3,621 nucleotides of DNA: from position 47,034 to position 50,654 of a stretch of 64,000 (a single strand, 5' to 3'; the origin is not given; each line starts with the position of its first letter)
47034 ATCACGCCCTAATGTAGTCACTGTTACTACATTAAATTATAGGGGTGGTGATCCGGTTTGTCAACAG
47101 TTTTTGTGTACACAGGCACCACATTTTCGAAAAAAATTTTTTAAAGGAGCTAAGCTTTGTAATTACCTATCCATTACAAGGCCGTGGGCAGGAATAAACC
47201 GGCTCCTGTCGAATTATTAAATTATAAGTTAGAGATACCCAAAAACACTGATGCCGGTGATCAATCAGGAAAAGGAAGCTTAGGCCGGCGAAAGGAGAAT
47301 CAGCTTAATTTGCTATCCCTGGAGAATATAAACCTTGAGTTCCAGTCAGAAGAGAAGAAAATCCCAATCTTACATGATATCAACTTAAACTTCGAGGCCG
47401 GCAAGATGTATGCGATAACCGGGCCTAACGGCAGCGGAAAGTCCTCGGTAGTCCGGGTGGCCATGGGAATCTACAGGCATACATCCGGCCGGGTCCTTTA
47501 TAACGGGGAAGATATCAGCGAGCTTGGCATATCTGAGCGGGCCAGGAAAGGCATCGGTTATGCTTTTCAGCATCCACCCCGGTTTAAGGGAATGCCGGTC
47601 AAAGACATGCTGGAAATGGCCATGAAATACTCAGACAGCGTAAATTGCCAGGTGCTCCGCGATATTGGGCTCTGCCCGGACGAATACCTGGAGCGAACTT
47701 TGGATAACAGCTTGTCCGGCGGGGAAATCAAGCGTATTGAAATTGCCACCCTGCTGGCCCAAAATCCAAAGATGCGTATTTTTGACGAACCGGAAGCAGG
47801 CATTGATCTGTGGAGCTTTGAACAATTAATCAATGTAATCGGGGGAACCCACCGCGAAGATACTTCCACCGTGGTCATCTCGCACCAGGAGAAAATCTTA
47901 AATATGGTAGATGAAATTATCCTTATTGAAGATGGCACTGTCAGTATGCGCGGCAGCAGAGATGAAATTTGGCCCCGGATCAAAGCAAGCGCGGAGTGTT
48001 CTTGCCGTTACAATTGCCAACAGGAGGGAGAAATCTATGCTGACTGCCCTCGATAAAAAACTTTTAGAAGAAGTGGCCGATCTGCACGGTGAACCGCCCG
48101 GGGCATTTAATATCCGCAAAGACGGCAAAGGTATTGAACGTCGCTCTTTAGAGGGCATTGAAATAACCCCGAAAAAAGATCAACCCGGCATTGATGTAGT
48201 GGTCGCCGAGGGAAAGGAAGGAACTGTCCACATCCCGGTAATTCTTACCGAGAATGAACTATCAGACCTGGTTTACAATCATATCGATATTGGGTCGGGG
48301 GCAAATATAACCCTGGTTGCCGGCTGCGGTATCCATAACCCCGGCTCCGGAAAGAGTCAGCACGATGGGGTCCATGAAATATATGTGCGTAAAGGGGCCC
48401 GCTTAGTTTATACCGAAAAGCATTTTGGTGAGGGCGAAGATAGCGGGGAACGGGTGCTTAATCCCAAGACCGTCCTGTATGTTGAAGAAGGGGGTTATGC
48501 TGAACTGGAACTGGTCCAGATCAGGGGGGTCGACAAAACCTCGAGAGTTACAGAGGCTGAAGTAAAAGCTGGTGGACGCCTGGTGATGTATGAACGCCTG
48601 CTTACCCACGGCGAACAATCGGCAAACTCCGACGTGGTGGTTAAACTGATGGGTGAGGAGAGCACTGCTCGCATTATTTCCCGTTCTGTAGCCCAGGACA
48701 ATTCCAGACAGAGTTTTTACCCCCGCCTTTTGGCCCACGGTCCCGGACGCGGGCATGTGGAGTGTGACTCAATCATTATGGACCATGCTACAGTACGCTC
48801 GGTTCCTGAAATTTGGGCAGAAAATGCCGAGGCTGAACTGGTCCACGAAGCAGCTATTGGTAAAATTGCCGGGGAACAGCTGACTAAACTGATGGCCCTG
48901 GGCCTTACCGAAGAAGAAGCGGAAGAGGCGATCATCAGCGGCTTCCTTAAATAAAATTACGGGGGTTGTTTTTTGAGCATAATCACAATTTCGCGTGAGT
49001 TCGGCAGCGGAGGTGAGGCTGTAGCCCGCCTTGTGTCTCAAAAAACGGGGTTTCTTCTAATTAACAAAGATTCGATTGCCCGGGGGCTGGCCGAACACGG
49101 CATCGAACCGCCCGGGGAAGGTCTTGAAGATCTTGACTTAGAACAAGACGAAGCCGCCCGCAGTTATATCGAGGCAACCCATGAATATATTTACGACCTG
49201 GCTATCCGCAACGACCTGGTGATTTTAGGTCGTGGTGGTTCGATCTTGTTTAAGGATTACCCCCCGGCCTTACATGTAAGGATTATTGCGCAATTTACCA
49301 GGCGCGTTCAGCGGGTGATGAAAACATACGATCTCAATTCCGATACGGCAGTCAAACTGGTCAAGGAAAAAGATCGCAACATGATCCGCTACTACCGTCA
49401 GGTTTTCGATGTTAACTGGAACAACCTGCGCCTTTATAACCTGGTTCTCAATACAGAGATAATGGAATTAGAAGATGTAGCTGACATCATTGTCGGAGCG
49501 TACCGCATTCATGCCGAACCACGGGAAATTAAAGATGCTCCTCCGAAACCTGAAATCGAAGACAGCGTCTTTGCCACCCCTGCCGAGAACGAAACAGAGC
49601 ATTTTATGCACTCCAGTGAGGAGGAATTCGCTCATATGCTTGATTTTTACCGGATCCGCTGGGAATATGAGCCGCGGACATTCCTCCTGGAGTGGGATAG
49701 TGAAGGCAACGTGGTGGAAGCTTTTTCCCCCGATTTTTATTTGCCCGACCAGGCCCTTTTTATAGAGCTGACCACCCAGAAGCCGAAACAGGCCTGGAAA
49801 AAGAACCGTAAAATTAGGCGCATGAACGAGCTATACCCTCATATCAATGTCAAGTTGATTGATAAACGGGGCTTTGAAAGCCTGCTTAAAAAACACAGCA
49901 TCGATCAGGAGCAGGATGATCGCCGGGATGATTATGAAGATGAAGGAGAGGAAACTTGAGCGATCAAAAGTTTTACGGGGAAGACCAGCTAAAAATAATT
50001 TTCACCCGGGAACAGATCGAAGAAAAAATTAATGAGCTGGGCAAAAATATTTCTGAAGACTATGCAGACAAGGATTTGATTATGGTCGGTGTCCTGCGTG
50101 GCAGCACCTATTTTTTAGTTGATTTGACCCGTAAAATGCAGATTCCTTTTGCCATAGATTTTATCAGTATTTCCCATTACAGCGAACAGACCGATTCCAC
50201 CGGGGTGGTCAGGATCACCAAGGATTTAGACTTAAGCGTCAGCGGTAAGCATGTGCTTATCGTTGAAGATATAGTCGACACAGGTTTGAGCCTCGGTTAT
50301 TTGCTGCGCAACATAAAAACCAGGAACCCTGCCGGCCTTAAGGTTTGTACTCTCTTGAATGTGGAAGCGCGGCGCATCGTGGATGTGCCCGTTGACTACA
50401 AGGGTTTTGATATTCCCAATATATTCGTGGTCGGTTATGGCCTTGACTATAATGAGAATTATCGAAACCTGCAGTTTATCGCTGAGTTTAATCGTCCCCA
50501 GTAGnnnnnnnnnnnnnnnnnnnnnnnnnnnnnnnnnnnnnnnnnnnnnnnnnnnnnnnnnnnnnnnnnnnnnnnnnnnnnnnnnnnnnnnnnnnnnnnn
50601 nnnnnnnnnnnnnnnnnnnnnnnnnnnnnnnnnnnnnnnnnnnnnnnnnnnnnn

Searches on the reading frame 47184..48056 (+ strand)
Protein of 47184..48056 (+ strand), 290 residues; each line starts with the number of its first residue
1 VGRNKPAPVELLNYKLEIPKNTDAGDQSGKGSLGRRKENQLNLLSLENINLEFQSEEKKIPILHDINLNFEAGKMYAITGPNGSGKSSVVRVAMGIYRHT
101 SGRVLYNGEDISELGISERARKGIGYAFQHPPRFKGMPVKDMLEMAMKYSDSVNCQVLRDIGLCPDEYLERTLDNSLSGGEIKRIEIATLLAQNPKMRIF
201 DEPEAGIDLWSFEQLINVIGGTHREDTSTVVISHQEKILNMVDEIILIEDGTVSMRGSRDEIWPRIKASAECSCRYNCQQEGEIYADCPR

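Call 9: search_protein_families(library=pfam, proteins=[window:47184-48056:+], max_evalue=0.001)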
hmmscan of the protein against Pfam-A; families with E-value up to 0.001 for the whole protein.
window:47184-48056:+ (290 aa): 4 families
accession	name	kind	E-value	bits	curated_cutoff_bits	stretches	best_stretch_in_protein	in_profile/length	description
PF00005.33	ABC_tran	-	3.4e-27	96.2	25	1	63-204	1-136/137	ABC transporter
PF02463.25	SMC_N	-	1.4e-08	34.9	40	0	166-248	135-211/220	RecF/RecN/SMC N terminal domain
PF13304.12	AAA_21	-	2e-06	28.6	27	0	76-92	2-18/304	AAA domain, putative AbiEii toxin, Type IV TA system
PF13476.12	AAA_23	-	0.0006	20.9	27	1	64-90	11-36/201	AAA domain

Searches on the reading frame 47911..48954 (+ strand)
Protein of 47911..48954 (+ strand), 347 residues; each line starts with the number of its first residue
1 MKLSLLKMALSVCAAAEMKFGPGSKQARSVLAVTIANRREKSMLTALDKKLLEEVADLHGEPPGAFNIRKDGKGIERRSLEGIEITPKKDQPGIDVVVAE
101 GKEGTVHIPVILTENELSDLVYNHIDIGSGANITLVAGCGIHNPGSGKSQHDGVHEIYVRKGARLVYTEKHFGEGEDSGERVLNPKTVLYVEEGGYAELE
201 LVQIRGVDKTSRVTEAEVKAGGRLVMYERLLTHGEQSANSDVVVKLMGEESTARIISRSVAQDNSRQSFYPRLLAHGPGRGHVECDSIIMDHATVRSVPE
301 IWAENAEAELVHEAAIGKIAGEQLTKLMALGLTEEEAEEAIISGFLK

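Call 9: search_protein_families(library=pfam, proteins=[window:47911-48954:+], max_evalue=0.001)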
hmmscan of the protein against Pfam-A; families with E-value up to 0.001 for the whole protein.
window:47911-48954:+ (347 aa): 1 family
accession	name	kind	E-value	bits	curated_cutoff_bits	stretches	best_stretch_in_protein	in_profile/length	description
PF01458.23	SUFBD_core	-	4.3e-22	79.2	27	1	123-345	14-232/232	SUF system FeS cluster assembly, SufBD core domain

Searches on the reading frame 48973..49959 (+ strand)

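Call 9: search_protein_families(library=pfam, proteins=[window:48973-49959:+], max_evalue=0.001)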
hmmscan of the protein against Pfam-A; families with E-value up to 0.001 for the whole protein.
window:48973-49959:+ (328 aa): 1 family
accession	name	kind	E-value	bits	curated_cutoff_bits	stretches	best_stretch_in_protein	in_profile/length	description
PF13189.12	Cytidylate_kin2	-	7.8e-34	117.8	28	1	3-162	1-175/176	Cytidylate kinase-like family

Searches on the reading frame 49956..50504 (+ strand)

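Call 9: search_protein_families(library=pfam, proteins=[window:49956-50504:+], max_evalue=0.001)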
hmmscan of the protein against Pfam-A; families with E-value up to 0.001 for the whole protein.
window:49956-50504:+ (182 aa): 1 family
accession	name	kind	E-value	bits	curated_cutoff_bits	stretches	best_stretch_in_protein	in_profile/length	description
PF00156.33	Pribosyltran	-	1.2e-25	90.1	26.3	1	17-165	7-157/158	Phosphoribosyl transferase domain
